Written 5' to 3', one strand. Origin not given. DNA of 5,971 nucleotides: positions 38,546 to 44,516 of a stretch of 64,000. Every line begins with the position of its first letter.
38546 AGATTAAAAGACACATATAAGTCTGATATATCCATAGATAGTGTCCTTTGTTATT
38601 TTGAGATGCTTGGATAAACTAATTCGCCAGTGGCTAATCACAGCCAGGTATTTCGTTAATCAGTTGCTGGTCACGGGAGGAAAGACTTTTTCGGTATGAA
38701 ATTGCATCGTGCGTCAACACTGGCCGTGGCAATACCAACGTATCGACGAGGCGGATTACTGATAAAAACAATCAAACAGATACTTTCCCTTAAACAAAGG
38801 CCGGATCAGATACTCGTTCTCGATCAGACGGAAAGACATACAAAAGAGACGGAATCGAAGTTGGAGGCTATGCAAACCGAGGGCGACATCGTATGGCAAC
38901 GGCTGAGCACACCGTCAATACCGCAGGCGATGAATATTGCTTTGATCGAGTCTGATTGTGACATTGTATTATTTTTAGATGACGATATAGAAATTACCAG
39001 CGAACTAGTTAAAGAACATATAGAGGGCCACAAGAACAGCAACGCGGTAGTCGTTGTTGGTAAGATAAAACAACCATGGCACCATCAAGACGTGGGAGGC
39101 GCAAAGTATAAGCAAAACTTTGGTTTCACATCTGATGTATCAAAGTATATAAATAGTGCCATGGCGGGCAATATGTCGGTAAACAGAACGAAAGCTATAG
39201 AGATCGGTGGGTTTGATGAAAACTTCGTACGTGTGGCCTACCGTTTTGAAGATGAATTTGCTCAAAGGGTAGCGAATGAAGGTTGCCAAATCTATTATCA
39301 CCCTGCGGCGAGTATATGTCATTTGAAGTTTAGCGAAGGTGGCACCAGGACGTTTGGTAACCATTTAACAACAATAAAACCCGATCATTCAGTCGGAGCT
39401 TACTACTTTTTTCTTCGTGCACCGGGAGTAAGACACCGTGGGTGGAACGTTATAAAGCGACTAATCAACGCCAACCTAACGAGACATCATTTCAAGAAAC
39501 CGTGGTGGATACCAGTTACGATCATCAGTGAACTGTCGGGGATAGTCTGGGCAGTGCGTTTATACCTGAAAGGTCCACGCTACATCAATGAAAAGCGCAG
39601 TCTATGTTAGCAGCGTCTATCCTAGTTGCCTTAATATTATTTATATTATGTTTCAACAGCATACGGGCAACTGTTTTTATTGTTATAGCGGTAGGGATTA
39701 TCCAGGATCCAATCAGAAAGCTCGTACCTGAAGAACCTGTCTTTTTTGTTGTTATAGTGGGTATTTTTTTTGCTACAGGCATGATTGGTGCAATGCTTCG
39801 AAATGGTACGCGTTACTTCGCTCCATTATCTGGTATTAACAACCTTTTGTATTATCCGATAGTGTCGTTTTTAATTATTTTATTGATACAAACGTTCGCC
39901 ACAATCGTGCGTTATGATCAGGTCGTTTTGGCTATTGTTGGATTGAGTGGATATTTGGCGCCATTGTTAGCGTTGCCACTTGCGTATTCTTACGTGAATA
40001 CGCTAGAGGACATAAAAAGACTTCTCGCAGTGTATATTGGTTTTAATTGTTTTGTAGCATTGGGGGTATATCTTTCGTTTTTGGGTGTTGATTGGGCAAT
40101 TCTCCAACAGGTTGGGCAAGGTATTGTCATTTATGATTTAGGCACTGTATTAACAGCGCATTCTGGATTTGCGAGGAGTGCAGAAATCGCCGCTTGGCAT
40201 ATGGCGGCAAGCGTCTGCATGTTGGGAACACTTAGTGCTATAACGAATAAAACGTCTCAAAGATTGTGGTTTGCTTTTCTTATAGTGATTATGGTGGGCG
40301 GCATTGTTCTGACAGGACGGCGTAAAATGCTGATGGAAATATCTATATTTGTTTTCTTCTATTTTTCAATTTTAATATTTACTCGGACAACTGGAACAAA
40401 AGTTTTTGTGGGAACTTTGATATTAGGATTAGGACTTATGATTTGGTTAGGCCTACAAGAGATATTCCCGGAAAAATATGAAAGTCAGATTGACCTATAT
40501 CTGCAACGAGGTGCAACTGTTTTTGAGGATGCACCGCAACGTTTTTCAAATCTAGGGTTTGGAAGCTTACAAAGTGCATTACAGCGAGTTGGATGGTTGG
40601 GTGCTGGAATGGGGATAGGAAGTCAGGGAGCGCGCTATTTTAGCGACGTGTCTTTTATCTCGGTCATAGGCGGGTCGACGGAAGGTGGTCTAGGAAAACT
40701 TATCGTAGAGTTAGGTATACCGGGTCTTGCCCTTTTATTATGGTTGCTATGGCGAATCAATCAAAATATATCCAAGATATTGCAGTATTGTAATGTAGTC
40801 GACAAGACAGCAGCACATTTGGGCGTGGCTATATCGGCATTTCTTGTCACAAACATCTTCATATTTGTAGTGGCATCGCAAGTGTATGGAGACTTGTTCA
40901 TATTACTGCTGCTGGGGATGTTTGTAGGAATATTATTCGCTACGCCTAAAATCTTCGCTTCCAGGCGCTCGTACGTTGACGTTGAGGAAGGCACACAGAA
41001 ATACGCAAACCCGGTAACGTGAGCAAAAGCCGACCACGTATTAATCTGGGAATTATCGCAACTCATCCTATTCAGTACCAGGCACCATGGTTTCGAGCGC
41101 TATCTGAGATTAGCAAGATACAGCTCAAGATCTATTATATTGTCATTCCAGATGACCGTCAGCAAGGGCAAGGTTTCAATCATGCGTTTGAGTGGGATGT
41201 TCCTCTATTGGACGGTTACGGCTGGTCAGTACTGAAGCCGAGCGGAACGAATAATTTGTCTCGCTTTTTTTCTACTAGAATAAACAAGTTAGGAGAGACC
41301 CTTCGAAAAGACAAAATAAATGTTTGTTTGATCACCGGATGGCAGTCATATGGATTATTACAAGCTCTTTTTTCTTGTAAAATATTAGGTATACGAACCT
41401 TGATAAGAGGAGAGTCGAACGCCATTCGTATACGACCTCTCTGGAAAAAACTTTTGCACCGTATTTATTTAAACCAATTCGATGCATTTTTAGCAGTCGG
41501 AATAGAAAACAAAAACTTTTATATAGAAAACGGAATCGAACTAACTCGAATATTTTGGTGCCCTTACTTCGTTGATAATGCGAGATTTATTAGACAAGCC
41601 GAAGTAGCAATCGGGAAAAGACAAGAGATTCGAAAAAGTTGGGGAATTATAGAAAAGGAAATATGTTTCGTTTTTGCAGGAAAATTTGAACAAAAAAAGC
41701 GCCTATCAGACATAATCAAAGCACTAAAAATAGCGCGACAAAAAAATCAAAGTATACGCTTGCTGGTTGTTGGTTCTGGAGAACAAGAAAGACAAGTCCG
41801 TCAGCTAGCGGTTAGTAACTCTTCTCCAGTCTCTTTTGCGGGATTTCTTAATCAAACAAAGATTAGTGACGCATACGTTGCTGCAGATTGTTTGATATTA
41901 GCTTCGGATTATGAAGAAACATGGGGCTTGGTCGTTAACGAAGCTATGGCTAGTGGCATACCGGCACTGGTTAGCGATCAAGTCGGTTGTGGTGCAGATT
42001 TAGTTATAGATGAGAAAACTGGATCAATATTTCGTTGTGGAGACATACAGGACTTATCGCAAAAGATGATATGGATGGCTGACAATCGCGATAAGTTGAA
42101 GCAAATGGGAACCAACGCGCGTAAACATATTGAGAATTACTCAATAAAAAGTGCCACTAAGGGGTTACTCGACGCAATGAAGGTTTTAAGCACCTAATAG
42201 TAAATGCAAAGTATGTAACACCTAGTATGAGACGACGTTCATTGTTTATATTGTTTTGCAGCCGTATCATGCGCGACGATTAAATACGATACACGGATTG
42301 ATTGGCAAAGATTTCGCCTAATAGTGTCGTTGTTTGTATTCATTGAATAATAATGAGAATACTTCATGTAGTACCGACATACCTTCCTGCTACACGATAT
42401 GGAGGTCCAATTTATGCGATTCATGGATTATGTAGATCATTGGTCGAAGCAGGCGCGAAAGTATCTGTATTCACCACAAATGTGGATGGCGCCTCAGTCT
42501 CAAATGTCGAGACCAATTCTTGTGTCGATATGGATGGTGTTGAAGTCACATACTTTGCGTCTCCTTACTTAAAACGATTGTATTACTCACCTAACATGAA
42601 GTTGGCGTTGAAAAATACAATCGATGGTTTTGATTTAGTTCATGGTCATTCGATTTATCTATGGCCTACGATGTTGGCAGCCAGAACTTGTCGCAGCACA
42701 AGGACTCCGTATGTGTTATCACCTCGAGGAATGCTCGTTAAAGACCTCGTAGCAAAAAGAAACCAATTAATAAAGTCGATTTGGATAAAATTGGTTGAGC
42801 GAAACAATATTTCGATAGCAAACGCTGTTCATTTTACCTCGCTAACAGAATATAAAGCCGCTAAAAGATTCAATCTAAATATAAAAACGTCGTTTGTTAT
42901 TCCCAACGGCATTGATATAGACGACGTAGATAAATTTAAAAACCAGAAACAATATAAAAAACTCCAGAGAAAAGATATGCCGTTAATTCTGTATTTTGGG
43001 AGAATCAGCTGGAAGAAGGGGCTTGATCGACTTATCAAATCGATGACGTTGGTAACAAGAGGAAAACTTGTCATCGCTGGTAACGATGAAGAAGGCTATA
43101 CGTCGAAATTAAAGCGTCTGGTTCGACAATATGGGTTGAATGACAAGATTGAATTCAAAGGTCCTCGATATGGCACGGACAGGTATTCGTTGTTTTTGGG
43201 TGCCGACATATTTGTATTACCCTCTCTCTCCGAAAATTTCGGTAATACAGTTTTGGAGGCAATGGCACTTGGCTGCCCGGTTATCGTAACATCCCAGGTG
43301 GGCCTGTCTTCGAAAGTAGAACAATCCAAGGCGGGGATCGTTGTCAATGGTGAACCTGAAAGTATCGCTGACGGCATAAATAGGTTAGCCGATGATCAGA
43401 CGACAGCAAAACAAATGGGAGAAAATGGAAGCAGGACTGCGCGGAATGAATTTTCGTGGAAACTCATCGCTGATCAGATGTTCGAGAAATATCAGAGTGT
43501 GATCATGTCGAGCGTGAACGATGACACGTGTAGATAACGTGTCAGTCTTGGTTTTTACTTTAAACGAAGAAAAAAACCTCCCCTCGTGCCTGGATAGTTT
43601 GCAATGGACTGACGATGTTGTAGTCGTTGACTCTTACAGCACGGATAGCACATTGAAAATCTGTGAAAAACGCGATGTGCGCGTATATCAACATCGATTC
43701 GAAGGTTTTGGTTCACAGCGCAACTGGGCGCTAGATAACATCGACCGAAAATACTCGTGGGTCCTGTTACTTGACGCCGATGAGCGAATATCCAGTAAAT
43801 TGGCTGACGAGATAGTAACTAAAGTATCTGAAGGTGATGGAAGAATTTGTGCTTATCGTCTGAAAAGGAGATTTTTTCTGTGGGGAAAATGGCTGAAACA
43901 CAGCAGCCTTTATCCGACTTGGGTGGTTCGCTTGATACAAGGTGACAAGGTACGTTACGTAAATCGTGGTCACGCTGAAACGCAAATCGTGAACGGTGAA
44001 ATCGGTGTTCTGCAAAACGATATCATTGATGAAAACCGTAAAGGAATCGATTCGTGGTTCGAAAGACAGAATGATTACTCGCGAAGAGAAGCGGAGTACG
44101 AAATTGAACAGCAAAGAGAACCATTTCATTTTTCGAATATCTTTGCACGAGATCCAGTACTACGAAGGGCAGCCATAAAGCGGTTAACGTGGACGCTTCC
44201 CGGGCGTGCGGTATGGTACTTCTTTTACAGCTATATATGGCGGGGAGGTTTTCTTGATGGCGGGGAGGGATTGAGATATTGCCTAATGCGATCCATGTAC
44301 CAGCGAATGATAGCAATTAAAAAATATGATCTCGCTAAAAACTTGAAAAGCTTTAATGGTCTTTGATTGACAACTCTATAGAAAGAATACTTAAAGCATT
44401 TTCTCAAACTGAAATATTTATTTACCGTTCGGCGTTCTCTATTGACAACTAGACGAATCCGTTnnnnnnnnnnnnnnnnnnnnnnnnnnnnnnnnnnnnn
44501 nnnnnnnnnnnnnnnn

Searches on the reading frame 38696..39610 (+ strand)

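Call 23: search_protein_families(library=pfam, proteins=[window:38696-39610:+], max_evalue=0.001)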
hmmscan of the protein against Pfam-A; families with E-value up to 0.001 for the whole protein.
window:38696-39610:+ (304 aa): 2 families
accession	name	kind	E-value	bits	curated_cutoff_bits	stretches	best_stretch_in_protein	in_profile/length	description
PF00535.33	Glycos_transf_2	-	1.9e-10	41.4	23.3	1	11-125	2-116/168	Glycosyl transferase family 2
PF13641.12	Glyco_tranf_2_3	-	2.7e-06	28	27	1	9-210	3-212/230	Glycosyltransferase like family 2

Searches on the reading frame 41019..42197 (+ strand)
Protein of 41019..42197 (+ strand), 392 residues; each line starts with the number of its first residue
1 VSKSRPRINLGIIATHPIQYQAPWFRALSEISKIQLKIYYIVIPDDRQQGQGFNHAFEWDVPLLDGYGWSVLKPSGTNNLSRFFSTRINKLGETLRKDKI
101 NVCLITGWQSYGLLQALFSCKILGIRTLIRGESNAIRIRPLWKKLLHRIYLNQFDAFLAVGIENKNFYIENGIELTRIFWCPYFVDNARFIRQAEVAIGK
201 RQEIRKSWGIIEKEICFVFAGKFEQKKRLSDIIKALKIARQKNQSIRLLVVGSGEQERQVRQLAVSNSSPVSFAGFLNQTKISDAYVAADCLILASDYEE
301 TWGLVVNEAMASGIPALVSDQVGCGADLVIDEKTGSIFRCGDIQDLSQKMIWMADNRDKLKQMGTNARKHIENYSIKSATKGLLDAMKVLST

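Call 24: search_protein_families(library=pfam, proteins=[window:41019-42197:+], max_evalue=0.001)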
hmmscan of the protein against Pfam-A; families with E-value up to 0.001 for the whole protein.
window:41019-42197:+ (392 aa): 3 families
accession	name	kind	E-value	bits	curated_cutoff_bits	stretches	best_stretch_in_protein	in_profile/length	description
PF00534.26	Glycos_transf_1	-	3.6e-35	121.5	26.4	1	201-370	2-172/172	Glycosyl transferases group 1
PF13692.12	Glyco_trans_1_4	-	1.2e-23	84.4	27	1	217-356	4-142/142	Glycosyl transferases group 1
PF20706.3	GT4-conflict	-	7.3e-09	35.5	26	1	215-371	198-372/385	Family 4 Glycosyltransferase in conflict systems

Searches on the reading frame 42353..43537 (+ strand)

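Call 24: search_protein_families(library=pfam, proteins=[window:42353-43537:+], max_evalue=0.001)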
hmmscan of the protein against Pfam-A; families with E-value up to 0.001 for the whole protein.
window:42353-43537:+ (394 aa): 6 families
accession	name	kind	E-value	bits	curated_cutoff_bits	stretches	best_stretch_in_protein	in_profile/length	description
PF00534.26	Glycos_transf_1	-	2.7e-36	125.1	26.4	1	201-360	7-170/172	Glycosyl transferases group 1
PF13692.12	Glyco_trans_1_4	-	7.2e-30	104.6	27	1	210-348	2-142/142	Glycosyl transferases group 1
PF13439.12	Glyco_transf_4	-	3e-16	60.4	28.5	1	21-190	6-169/170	Glycosyltransferase Family 4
PF20706.3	GT4-conflict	-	4.6e-14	52.6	26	1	199-375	187-384/385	Family 4 Glycosyltransferase in conflict systems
PF13579.12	Glyco_trans_4_4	-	7.1e-14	52.9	29.7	1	17-186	1-158/158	Glycosyl transferase 4-like domain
PF13524.12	Glyco_trans_1_2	-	6.6e-08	33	25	1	228-377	6-143/144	Glycosyl transferase-like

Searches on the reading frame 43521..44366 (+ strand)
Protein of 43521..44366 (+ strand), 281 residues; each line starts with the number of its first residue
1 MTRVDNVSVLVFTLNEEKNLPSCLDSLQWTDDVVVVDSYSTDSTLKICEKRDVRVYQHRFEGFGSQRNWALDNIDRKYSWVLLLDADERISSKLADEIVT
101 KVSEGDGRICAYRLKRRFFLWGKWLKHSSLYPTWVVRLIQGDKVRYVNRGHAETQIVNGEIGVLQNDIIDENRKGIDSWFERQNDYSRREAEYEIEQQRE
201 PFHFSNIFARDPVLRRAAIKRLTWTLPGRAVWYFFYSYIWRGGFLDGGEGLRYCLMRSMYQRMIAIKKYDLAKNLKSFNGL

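Call 24: search_protein_families(library=pfam, proteins=[window:43521-44366:+], max_evalue=0.001)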
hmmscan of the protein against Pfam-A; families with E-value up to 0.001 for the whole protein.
window:43521-44366:+ (281 aa): 2 families
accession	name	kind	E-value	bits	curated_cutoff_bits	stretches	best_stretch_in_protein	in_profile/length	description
PF00535.33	Glycos_transf_2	-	2.3e-15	57.3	23.3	1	8-129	1-130/168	Glycosyl transferase family 2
PF13704.12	Glyco_tranf_2_4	-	2e-05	25.5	27.5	1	15-90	2-84/98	Glycosyl transferase family 2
